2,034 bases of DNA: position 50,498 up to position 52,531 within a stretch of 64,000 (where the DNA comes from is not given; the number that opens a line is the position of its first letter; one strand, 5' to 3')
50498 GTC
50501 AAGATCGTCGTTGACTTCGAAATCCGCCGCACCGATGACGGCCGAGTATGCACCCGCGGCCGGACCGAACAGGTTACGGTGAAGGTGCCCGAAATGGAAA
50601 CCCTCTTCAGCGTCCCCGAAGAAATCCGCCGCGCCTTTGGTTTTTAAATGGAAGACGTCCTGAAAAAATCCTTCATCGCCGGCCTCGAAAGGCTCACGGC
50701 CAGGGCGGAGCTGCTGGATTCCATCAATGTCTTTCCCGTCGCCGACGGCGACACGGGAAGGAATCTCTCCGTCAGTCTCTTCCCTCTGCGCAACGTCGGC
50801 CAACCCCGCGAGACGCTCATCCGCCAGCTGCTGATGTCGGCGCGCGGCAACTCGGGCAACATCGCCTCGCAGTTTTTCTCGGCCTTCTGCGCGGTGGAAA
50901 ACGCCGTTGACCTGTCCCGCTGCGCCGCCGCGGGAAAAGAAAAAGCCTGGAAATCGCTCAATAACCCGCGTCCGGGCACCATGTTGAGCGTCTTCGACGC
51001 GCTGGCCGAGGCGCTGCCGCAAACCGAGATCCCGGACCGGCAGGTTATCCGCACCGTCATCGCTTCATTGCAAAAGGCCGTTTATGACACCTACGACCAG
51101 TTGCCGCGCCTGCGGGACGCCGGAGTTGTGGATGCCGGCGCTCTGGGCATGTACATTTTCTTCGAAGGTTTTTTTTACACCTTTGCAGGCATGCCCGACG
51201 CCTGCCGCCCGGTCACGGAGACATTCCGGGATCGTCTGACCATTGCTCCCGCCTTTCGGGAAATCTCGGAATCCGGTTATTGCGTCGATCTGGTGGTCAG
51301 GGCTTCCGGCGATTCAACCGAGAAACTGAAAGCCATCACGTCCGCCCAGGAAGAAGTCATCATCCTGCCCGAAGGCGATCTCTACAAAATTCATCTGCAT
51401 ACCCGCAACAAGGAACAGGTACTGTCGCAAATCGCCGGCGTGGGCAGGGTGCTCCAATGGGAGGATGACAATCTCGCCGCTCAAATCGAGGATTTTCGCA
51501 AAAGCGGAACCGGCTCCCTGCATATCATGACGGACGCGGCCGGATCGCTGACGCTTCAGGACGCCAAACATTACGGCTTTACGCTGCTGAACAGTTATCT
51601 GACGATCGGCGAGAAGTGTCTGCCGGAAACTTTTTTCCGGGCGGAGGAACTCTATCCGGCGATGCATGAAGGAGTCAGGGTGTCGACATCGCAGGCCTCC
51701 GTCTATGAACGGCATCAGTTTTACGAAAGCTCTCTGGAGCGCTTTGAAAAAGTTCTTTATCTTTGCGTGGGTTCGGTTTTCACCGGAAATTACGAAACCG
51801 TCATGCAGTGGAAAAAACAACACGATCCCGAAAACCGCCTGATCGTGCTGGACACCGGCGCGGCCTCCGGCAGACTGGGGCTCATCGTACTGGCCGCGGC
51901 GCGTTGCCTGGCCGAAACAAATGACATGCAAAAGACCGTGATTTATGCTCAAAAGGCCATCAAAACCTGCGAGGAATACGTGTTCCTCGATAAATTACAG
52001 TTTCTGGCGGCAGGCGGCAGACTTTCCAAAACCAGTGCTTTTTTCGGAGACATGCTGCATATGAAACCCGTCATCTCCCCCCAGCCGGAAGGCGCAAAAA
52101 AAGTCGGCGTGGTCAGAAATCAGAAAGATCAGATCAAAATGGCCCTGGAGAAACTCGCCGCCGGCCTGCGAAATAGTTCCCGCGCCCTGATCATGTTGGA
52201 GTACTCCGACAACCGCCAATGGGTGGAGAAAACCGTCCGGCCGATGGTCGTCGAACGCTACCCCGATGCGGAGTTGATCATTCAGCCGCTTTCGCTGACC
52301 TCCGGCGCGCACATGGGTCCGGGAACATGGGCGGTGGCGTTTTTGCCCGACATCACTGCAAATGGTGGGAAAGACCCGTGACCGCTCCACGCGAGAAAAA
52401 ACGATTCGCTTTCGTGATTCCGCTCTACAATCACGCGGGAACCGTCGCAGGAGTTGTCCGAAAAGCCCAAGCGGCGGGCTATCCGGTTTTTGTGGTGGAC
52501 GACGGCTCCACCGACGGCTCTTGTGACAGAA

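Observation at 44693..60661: Aryl-polyene/flexirubin-like lipid cluster with non-canonical additions (two B12-radical SAM enzymes, FakA-N/DegV fusion, extra KAS III)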

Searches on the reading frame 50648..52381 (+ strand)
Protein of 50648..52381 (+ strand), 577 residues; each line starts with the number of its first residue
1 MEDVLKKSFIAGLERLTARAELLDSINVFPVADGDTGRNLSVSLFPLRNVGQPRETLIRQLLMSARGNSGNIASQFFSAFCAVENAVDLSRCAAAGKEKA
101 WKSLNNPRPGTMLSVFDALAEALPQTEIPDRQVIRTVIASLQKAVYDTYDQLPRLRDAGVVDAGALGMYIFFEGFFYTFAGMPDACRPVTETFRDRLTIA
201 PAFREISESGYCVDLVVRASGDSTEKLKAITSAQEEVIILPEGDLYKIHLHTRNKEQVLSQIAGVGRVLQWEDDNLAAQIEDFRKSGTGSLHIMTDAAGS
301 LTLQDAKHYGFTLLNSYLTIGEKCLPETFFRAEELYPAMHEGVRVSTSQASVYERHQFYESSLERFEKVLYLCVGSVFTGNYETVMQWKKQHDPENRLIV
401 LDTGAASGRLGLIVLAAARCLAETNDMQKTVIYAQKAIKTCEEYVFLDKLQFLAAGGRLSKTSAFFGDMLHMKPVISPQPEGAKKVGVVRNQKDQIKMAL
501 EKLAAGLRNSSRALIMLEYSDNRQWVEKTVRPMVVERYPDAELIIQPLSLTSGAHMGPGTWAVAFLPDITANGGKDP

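Call 3: search_protein_families(library=pfam, proteins=[window:50648-52381:+])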
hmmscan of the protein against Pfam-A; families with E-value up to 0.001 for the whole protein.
window:50648-52381:+ (577 aa): 3 families
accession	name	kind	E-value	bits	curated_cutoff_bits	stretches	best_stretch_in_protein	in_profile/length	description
PF02645.21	DegV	-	7.1e-42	144.1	27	1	291-567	2-279/280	Uncharacterised protein, DegV family COG1307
PF02734.22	Dak2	-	6.5e-19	68.9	27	1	30-175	1-172/174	DAK2 domain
PF21645.3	FakA-like_M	-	5.1e-07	29.9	24.9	1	209-281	2-78/80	Fatty acid kinase subunit A-like, middle domain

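Call 9: find_related_loci(query=window:50648-52381:+, collection=genome_contigs, flank=10000)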
Query window:50648-52381:+ (577 aa) in genome_contigs; peptide patterns used: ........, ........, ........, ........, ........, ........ (x = any residue, [..] = any of these).
160 stretches matched a pattern; 112 encode a relative of the query (tblastn E <= 1e-3); the best 80 are kept; 80 distinct loci.
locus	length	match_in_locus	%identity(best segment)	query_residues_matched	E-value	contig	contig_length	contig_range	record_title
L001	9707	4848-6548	76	1-567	0e+0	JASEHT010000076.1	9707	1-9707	MAG: Smithella sp. isolate Yes70-30 NODE_76_length_9707_cov_4.686697, whole genome shotgun sequence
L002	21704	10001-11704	73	1-567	0e+0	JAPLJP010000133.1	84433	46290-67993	MAG: Deltaproteobacteria bacterium isolate LacPavin_0920_SED2_MAG_43_11 LacPavin_0920_SED2_scaffold_1230238, whole genom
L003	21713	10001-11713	72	1-570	0e+0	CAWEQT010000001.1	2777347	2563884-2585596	MAG: uncultured delta proteobacterium isolate MFD01828.bin.1.70 genome assembly, contig: contig_19051, whole genome shot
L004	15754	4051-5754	72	1-568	0e+0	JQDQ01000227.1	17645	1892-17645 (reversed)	Smithella sp. SCADC Smithella_SCADC_Contig_80, whole genome shotgun sequence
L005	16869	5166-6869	71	1-568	0e+0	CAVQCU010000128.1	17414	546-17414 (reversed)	MAG: uncultured delta proteobacterium isolate MFD02138.bin.2.50 genome assembly, contig: contig_19455, whole genome shot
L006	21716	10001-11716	70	1-571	0e+0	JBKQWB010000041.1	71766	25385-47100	MAG: Smithella sp. isolate SEr3G3H3I__bin_216 SEr3G3H3I_000000103724, whole genome shotgun sequence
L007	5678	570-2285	70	1-571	0e+0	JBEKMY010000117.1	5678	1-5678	MAG: Smithella sp. isolate SPRUCE 404 SPRUCE_404_119, whole genome shotgun sequence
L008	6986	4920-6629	70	1-570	0e+0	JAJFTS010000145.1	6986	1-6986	MAG: Deltaproteobacteria bacterium isolate bin.256 k141_2734477, whole genome shotgun sequence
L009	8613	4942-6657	69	1-571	0e+0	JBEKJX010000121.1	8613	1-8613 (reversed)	MAG: Smithella sp. isolate SPRUCE 333 SPRUCE_333_121, whole genome shotgun sequence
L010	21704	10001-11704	69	1-568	0e+0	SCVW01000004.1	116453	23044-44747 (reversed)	MAG: Smithella sp. isolate SDB_sulfate1 contig-11000000, whole genome shotgun sequence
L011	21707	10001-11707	69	1-568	0e+0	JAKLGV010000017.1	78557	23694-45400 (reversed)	MAG: Deltaproteobacteria bacterium isolate RA.bin48 RA.bin48_17, whole genome shotgun sequence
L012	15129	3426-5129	70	1-568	0e+0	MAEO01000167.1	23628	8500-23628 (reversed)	MAG: Smithella sp. M82 Smithella_M82_scaffold_336, whole genome shotgun sequence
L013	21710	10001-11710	69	1-569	0e+0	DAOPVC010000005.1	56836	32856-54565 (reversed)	MAG TPA_asm: Smithella sp. isolate AMR_MDS_1402 NODE_508_length_56836_cov_14.368028, whole genome shotgun sequence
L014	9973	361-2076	68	1-571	0e+0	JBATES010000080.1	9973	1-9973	MAG: Smithella sp. isolate MFD10098_ilm_asm_bin11 k127_38190, whole genome shotgun sequence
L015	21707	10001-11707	69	1-568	0e+0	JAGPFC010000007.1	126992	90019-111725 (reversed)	MAG: Smithella sp. isolate Gw_SlDig_bin_149 Gw_SlDig_109_length_126992_cov_17.536192, whole genome shotgun sequence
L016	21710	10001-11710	67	1-568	0e+0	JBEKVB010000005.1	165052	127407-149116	MAG: Smithellaceae bacterium isolate SPRUCE 595 SPRUCE_595_5, whole genome shotgun sequence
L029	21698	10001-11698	63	1-568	0e+0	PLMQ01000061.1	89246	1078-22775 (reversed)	MAG: Syntrophaceae bacterium isolate fen_1166 73.20120800_E2X.51_contig_278, whole genome shotgun sequence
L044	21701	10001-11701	63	1-566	0e+0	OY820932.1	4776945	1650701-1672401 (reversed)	MAG: Smithellaceae bacterium isolate 90efb5c7-b315-4df1-98b9-9b59cc098579 genome assembly, chromosome: 1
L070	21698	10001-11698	55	4-567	0e+0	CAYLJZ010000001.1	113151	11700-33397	MAG TPA_asm: uncultured Desulfobacteraceae bacterium isolate binchicken_co220_134 genome assembly, contig: NODE_59_lengt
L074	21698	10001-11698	53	5-568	0e+0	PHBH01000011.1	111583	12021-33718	MAG: Deltaproteobacteria bacterium HGW-Deltaproteobacteria-15 Ig3397_v2_scaffold_155, whole genome shotgun sequence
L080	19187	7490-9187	47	1-568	1e-179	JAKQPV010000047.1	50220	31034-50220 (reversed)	MAG: Spirochaetota bacterium isolate USMO_maxbin.118 k141_927572, whole genome shotgun sequence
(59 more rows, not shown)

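Call 11: search_protein_families(library=ncbifam, proteins=[window:50648-52381:+], max_evalue=0.00001)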
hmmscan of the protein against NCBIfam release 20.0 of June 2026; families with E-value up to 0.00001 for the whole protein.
window:50648-52381:+ (577 aa): 4 families
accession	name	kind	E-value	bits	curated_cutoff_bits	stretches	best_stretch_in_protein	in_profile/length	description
TIGR03599.1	YloV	subfamily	7.7e-52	176.5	396.1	1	6-286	2-302/530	DAK2 domain fusion protein YloV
TIGR00762.1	DegV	domain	1.7e-46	158.7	99.7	1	292-565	2-275/276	DegV family EDD domain-containing protein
NF038248.1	FakA_VfrB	equivalog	2.8e-30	105.3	975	1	9-280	12-311/549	fatty acid kinase catalytic subunit FakA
NF038249.1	fatty_FakB1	equivalog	4.9e-16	58.7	350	1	292-567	4-281/286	fatty acid kinase binding subunit FakB1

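Call 17: search_solved_structures(query=window:50648-52381:+, max_evalue=0.001)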
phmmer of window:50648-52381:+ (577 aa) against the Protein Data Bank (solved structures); distinct sequences matched with E-value up to 0.001: 27.
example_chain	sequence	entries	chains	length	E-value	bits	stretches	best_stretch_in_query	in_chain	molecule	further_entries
7w7h_A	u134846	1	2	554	1.6e-24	89.4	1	11-281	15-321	Predicted kinase related to dihydroxyacetone kinase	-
8vip_A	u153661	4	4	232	2e-23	85.7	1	9-181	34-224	FATTY ACID KINASE A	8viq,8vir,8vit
7rm7_A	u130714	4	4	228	2.3e-23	85.5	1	9-181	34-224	Fatty Acid Kinase A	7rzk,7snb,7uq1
1pzx_A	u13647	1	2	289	3.5e-21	78.3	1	330-566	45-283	Hypothetical protein APC36103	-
3pl5_A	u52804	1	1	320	5.9e-19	71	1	331-564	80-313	Putative uncharacterized protein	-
2dt8_A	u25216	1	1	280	3.2e-17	65.2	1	331-562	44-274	DegV family protein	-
7ed6_A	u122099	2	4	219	8.2e-16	60.6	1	19-175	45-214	Probable kinase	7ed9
1vpv_A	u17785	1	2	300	5.1e-12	48.1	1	342-561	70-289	UPF0230 protein TM1468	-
1mgp_A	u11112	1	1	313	5.1e-12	48.1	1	336-561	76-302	Hypothetical protein TM841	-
6dke_A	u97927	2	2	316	3.9e-11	45.2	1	291-568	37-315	Fatty Acid Kinase (Fak) B1 protein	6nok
3lup_A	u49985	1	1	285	4.9e-10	41.5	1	346-501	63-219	DegV family protein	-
3fys_A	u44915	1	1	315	2.1e-08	36.1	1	343-563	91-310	Protein degV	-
6dj6_A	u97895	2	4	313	7.5e-08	34.3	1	292-564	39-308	Fatty Acid Kinase (Fak) B2 protein (SPR1019)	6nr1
4x9x_A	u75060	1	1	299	1.2e-07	33.6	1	293-529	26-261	DegV domain-containing protein MW1315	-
5woo_A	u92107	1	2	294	6.3e-07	31.3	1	291-502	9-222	EDD domain protein, DegV family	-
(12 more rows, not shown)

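Call 23: search_protein_families(library=pfam, proteins=[L074:15300-16073:+, L074:16126-17634:+, L074:19638-20252:-, L074:8370-9776:-, L070:14344-15111:+, L070:15373-17121:+, L070:17283-18077:+, L070:19490-21673:+, L070:7983-9338:+, L070:5305-6549:+], max_evalue=0.0001)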
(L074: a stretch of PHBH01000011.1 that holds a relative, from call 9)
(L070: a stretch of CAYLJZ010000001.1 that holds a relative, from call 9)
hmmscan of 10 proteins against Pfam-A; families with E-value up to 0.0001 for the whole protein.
L074:15300-16073:+ (257 aa): 1 family
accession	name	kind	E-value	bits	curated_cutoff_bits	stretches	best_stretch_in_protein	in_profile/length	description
PF01553.26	Acyltransferase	-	1.3e-18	67.6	23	1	75-191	7-126/132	Acyltransferase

L074:16126-17634:+ (502 aa): 2 families
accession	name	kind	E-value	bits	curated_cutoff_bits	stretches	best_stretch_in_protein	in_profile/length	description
PF02310.24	B12-binding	-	9.3e-20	71.1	32.1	1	21-141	4-120/121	B12 binding domain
PF04055.27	Radical_SAM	-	9.8e-15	55.6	29.5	1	203-367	1-164/166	Radical SAM superfamily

L074:19638-20252:- (204 aa): 1 family
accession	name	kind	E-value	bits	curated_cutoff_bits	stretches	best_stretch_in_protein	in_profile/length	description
PF03548.22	LolA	-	4.1e-14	53.1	23.6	1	37-202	2-163/165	Outer membrane lipoprotein carrier protein LolA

L074:8370-9776:- (468 aa): 0 families

L070:14344-15111:+ (255 aa): 1 family
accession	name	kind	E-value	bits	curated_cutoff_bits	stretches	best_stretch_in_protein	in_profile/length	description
PF01553.26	Acyltransferase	-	2.7e-19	69.7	23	1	75-198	5-131/132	Acyltransferase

L070:15373-17121:+ (582 aa): 0 families

L070:17283-18077:+ (264 aa): 0 families

L070:19490-21673:+ (727 aa): 5 families
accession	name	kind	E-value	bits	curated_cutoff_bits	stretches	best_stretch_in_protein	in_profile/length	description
PF00109.32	ketoacyl-synt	-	3e-35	122.5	20.8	2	65-215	88-248/252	Beta-ketoacyl synthase, N-terminal domain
PF02801.28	Ketoacyl-synt_C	-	1.3e-31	109.5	20.8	1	225-336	2-118/119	Beta-ketoacyl synthase, C-terminal domain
PF13723.12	Ketoacyl-synt_2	-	3.9e-09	36.8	25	1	442-561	27-140/223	Beta-ketoacyl synthase, N-terminal domain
PF00108.29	Thiolase_N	-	8e-06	25.9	26.4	1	127-182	67-124/260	Thiolase, N-terminal domain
PF08545.16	ACP_syn_III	-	2.9e-05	24.3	24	0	139-177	3-41/80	3-Oxoacyl-[acyl-carrier-protein (ACP)] synthase III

L070:7983-9338:+ (451 aa): 1 family
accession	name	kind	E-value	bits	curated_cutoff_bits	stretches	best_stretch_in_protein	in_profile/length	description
PF09861.14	Lar_N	-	1.2e-47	162.2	23.3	1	32-225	6-199/204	Lactate racemase N-terminal domain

L070:5305-6549:+ (414 aa): 1 family
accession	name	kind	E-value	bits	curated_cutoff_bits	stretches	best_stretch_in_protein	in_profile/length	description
PF02653.21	BPD_transp_2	-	1.6e-33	116.5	26.8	1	128-385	3-267/269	Branched-chain amino acid transport system / permease component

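Call 24: search_protein_families(library=pfam, proteins=[L080:7021-7488:+, L080:11330-13939:+, L080:14294-15052:+, L080:15099-19187:+, L080:2490-4214:-, L080:1617-2480:-, L080:4199-4684:-], max_evalue=0.0001)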
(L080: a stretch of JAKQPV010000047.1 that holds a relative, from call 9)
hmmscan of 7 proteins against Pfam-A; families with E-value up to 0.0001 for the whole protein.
L080:7021-7488:+ (155 aa): 1 family
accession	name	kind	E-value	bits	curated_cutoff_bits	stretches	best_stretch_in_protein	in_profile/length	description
PF03682.18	UPF0158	-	8.1e-14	52.4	21.1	1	8-145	12-141/157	Uncharacterised protein family (UPF0158)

L080:11330-13939:+ (869 aa): 1 family
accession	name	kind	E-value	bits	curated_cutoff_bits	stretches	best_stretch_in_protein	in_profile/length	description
PF03030.21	H_PPase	-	2e-174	582.3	29.7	1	62-820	5-644/645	Inorganic H+ pyrophosphatase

L080:14294-15052:+ (252 aa): 1 family
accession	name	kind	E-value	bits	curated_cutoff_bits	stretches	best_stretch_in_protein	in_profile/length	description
PF03099.24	BPL_LplA_LipB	-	3.9e-23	82.3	21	1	14-137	3-133/133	Biotin/lipoate A/B protein ligase family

L080:15099-19187:+ (1363 aa): 5 families
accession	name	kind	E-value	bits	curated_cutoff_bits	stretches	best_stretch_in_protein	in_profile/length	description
PF02786.22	CPSase_L_D2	-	5.5e-37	127.8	19.8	1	160-357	2-200/211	Carbamoyl-phosphate synthase L chain, ATP binding domain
PF02785.25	Biotin_carb_C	-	1.2e-33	115.9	32.4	1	385-491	1-107/108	Biotin carboxylase C-terminal domain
PF00289.28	Biotin_carb_N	-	1.8e-23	83.6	25.5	1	43-154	2-110/110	Biotin carboxylase, N-terminal domain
PF00364.28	Biotin_lipoyl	-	2.5e-08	34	22.1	1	670-708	21-59/73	Biotin-requiring enzyme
PF01039.27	Carboxyl_trans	-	8.6e-07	28.4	22.3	1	1271-1347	52-130/493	Carboxyl transferase domain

L080:2490-4214:- (574 aa): 2 families
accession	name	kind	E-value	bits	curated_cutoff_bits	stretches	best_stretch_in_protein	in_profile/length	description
PF01855.24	POR_N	-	3.7e-49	168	27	1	220-451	4-230/231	Pyruvate flavodoxin/ferredoxin oxidoreductase, thiamine diP-bdg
PF01558.24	POR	-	5.1e-29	102.1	27.4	1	20-182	1-173/173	Pyruvate ferredoxin/flavodoxin oxidoreductase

L080:1617-2480:- (287 aa): 2 families
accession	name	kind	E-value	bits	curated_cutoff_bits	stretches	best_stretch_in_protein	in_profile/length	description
PF02775.26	TPP_enzyme_C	-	4.6e-28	98.4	21.9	1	51-195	15-151/151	Thiamine pyrophosphate enzyme, C-terminal TPP binding domain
PF12367.13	PFO_beta_C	-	3e-24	85.3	24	1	199-262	1-65/66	Pyruvate ferredoxin oxidoreductase beta subunit C terminal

L080:4199-4684:- (161 aa): 0 families

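Call 37: search_protein_families(library=pfam, proteins=[L044:445-1266:+, L016:969-2294:+, L016:439-972:+, L029:5462-6604:+, L016:11971-12510:+, L016:19766-20887:+, L044:12617-13369:+, L044:3939-5462:+, L002:3248-3664:-], max_evalue=0.001)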
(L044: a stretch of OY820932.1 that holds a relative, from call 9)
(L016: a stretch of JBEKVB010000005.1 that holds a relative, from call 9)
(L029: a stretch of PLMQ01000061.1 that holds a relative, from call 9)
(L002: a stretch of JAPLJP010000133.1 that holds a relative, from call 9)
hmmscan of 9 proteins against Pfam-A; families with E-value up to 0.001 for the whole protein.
L044:445-1266:+ (273 aa): 1 family
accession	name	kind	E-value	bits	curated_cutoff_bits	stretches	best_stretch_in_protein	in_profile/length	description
PF01553.26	Acyltransferase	-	7.5e-23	81.2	23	1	96-208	8-123/132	Acyltransferase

L016:969-2294:+ (441 aa): 1 family
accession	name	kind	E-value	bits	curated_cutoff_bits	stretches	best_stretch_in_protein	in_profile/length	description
PF06808.19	DctM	-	1.9e-74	251.4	23.8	1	12-430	2-412/413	Tripartite ATP-independent periplasmic transporter, DctM component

L016:439-972:+ (177 aa): 1 family
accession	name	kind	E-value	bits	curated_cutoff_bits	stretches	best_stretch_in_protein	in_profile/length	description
PF04290.18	DctQ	-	2.9e-17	63.2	28.3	1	31-162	1-130/132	Tripartite ATP-independent periplasmic transporters, DctQ component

L029:5462-6604:+ (380 aa): 5 families
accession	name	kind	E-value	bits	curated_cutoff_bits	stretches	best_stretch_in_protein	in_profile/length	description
PF00441.29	Acyl-CoA_dh_1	-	4.6e-42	144.1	22.4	1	230-378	1-149/150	Acyl-CoA dehydrogenase, C-terminal domain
PF02771.21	Acyl-CoA_dh_N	-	2.8e-35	121.5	22.9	1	8-118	2-113/113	Acyl-CoA dehydrogenase, N-terminal domain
PF02770.24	Acyl-CoA_dh_M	-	7.9e-24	84.1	33.3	1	122-218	1-97/97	Acyl-CoA dehydrogenase, middle domain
PF08028.16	Acyl-CoA_dh_2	-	1.3e-17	64.7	22.7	1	247-367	3-133/134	Acyl-CoA dehydrogenase, C-terminal domain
PF22924.1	ACOX_C_alpha1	-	8.7e-05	22.8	27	1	314-377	104-167/169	Acyl-CoA oxidase, C-alpha1 domain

L016:11971-12510:+ (179 aa): 0 families

L016:19766-20887:+ (373 aa): 4 families
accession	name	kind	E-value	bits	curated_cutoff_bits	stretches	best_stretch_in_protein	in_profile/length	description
PF12698.13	ABC2_membrane_3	-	1.8e-27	96.8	31.6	1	24-366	4-345/347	ABC-2 family transporter protein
PF01061.29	ABC2_membrane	-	1.9e-23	83.6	26.9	1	173-339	51-210/211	ABC-2 type transporter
PF12679.13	ABC2_membrane_2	-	3.3e-17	63.1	27.2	1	9-350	3-252/283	ABC-2 family transporter protein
PF12730.13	ABC2_membrane_4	-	0.00025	21.5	27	1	178-276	51-154/179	ABC-2 family transporter protein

L044:12617-13369:+ (250 aa): 1 family
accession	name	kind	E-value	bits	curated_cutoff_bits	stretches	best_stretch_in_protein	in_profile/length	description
PF00226.36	DnaJ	-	2.1e-07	31.4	27.8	1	37-80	16-55/63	DnaJ domain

L044:3939-5462:+ (507 aa): 2 families
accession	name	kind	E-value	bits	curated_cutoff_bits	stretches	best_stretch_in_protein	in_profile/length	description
PF00501.34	AMP-binding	-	7.3e-81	272.3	29.9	1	10-369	4-384/384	AMP-binding enzyme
PF13193.12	AMP-binding_C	-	4.1e-19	69.7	24.5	1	419-494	1-76/76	AMP-binding enzyme C-terminal domain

L002:3248-3664:- (138 aa): 1 family
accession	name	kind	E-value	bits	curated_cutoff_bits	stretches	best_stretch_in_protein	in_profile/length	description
PF12680.13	SnoaL_2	-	2e-09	38.4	27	1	18-116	3-101/102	SnoaL-like domain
